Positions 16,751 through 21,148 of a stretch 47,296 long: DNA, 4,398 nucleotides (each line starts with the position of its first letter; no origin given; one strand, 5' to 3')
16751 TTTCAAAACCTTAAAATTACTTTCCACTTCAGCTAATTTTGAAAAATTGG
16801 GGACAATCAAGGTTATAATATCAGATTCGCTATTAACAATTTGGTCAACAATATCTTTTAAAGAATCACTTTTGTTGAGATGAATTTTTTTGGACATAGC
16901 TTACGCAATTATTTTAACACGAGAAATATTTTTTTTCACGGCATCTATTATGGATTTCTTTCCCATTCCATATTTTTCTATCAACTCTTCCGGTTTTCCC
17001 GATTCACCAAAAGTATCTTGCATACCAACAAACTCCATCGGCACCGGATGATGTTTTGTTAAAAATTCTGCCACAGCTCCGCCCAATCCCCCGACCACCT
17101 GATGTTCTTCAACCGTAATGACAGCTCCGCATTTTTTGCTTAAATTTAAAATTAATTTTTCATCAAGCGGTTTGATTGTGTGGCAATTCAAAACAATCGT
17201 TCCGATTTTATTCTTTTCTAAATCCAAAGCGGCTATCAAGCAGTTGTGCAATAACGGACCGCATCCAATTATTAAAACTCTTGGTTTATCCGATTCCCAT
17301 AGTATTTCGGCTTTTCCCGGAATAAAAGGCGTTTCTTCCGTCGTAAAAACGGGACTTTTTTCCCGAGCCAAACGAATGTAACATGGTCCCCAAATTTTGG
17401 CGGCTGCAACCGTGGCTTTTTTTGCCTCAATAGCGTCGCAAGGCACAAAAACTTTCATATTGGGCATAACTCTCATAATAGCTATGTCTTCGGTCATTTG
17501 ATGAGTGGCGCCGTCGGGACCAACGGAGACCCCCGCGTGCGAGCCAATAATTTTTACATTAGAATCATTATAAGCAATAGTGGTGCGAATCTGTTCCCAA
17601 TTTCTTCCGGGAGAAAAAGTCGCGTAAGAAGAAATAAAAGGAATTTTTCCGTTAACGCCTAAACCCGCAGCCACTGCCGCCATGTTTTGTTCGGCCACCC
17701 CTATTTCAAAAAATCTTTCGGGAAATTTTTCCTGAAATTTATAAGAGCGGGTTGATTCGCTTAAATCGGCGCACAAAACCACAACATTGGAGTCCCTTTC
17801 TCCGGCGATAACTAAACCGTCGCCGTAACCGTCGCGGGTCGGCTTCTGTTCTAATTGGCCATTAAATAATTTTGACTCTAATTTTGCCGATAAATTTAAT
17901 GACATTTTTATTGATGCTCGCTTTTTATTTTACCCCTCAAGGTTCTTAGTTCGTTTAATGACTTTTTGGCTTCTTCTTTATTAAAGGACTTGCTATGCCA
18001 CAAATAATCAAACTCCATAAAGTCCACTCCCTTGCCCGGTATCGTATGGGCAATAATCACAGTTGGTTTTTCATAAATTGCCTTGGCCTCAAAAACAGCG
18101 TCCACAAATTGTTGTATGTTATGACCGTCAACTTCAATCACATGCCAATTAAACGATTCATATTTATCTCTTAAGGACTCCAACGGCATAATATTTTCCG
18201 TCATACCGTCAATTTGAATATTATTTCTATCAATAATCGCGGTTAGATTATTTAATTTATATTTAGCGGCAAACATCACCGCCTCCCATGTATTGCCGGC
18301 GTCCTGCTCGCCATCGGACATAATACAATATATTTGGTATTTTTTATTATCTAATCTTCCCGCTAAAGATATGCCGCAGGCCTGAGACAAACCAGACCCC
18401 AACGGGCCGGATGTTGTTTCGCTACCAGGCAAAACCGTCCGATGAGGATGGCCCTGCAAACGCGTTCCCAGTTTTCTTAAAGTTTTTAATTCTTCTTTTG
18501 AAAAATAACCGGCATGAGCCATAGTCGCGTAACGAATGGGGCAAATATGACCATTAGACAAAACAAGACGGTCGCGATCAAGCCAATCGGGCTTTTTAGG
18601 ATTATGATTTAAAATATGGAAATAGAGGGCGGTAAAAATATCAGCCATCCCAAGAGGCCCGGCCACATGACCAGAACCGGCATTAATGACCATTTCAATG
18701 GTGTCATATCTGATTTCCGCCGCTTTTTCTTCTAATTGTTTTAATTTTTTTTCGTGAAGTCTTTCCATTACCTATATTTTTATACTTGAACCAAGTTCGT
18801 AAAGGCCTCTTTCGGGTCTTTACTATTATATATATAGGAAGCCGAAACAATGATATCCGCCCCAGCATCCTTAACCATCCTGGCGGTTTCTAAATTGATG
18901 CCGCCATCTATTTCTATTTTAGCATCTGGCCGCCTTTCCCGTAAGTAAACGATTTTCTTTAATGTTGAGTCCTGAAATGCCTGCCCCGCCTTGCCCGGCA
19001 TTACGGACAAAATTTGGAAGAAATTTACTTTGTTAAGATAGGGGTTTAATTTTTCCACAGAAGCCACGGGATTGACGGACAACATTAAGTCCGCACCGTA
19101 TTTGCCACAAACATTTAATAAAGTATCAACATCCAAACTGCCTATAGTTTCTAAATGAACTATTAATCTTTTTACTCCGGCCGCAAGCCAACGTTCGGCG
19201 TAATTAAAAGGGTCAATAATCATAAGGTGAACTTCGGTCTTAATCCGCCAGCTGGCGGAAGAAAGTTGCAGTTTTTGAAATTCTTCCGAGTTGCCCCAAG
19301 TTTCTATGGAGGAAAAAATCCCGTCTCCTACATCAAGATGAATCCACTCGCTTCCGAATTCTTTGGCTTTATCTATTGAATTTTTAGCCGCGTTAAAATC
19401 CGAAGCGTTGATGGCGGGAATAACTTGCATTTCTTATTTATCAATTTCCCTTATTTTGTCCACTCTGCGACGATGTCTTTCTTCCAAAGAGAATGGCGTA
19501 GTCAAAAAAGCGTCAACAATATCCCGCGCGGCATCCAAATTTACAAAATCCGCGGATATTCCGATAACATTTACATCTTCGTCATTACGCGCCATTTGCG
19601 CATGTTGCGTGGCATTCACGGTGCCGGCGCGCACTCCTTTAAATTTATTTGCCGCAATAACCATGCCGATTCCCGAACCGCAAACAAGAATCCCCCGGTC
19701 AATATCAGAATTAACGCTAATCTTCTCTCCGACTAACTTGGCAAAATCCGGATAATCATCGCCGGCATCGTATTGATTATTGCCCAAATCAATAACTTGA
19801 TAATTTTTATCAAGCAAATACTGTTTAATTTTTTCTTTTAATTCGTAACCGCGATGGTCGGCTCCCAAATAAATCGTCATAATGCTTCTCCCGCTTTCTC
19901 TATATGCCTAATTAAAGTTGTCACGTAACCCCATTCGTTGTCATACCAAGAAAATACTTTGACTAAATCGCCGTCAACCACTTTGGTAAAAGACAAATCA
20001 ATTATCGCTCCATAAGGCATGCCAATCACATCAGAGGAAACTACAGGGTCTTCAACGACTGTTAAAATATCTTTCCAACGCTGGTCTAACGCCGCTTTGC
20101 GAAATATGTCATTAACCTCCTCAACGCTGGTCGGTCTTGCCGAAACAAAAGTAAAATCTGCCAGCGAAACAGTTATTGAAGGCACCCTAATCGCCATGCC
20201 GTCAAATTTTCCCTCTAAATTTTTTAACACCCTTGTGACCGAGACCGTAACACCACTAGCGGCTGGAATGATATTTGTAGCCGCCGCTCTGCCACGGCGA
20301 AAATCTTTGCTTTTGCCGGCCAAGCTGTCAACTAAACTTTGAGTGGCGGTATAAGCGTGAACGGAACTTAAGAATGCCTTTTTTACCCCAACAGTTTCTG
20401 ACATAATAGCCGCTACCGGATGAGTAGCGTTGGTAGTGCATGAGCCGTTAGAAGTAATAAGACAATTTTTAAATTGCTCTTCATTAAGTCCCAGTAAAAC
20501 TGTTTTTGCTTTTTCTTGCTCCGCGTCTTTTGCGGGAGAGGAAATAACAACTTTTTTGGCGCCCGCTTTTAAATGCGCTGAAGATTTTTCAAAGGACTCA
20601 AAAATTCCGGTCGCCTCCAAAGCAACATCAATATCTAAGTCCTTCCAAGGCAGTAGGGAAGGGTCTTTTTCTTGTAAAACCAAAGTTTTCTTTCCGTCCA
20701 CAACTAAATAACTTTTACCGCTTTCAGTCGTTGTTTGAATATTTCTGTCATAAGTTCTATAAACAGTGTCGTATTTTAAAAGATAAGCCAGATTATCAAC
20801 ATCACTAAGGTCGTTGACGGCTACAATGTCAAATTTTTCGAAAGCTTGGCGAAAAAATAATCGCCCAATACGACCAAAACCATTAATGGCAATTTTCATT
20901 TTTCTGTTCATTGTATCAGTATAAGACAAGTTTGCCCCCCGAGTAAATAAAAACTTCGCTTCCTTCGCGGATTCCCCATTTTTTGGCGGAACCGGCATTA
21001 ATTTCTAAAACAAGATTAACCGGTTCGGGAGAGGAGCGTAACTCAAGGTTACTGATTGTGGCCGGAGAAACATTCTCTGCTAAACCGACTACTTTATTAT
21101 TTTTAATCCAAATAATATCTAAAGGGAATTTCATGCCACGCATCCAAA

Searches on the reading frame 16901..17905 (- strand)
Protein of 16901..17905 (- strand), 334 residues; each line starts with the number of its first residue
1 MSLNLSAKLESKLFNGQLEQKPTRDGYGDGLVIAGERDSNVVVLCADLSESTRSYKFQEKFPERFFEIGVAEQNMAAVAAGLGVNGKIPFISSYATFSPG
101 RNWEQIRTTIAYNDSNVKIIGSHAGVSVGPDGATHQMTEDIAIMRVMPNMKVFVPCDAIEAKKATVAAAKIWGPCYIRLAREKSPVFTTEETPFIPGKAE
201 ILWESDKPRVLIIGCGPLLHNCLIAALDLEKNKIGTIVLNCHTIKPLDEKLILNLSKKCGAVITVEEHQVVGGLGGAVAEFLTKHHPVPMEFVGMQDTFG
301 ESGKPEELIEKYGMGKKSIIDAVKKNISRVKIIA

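Call 54: search_protein_families(library=pfam, proteins=[window:16901-17905:-], max_evalue=0.00001)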
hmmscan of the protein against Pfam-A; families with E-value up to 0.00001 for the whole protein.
window:16901-17905:- (334 aa): 2 families
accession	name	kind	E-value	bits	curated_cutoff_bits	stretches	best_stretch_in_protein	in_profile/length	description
PF02779.29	Transket_pyr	-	5.8e-40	137.2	27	1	22-183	4-171/174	Transketolase, pyrimidine binding domain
PF02780.25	Transketolase_C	-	6.4e-27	94.4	25.9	1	197-319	1-124/124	Transketolase, C-terminal domain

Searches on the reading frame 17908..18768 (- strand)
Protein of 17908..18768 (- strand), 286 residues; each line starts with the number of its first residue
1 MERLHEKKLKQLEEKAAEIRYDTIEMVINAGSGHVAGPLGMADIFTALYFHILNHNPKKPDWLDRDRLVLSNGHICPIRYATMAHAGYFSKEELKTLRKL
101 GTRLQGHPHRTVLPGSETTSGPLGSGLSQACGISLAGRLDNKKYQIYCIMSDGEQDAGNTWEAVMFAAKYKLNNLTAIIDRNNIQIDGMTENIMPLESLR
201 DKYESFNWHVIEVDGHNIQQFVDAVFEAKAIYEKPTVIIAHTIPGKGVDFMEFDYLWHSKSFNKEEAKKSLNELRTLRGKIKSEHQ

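Call 54: search_protein_families(library=pfam, proteins=[window:17908-18768:-], max_evalue=0.00001)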
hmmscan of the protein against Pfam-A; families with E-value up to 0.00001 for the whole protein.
window:17908-18768:- (286 aa): 3 families
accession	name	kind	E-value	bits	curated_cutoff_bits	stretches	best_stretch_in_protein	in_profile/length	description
PF00456.26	Transketolase_N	-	8.4e-59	199.7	22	1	16-266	6-267/334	Transketolase, thiamine diphosphate binding domain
PF13292.11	DXP_synthase_N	-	3.3e-14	53.2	21.2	1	3-187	9-176/274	1-deoxy-D-xylulose-5-phosphate synthase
PF00676.26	E1_dh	-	2.5e-06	27.1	22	1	118-230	98-209/300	Dehydrogenase E1 component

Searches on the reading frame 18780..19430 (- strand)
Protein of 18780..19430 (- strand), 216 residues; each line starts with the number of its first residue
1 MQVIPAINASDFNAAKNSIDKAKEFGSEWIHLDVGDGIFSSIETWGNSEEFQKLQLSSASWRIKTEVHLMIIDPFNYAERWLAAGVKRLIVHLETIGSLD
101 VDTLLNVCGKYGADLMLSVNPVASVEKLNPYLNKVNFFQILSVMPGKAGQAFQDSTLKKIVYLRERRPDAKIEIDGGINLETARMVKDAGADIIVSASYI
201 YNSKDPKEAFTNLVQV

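Call 54: search_protein_families(library=pfam, proteins=[window:18780-19430:-], max_evalue=0.00001)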
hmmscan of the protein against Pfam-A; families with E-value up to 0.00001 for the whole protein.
window:18780-19430:- (216 aa): 1 family
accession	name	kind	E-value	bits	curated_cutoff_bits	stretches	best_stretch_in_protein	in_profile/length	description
PF00834.25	Ribul_P_3_epim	-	1.5e-35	122.9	21.1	1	3-201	2-198/198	Ribulose-phosphate 3 epimerase family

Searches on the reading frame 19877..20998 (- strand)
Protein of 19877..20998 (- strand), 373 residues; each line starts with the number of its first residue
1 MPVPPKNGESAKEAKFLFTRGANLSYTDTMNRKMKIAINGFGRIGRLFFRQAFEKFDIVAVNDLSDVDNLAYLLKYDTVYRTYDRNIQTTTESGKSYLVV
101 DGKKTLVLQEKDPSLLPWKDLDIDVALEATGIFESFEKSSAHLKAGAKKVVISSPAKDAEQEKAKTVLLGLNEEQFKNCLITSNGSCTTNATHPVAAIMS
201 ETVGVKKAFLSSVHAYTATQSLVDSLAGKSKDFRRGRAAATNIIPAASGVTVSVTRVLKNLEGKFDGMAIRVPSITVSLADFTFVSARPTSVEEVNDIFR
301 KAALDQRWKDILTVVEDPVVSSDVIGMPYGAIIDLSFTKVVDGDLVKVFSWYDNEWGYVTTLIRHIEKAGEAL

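Call 54: search_protein_families(library=pfam, proteins=[window:19877-20998:-], max_evalue=0.00001)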
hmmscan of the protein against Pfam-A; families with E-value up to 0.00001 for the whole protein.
window:19877-20998:- (373 aa): 2 families
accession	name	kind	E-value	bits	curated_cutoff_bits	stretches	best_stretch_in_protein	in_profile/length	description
PF02800.25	Gp_dh_C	-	3.1e-46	157.3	24.4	1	194-352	3-158/158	Glyceraldehyde 3-phosphate dehydrogenase, C-terminal domain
PF00044.30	Gp_dh_N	-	5.3e-31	107.3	31.7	1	34-135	1-100/101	Glyceraldehyde 3-phosphate dehydrogenase, NAD binding domain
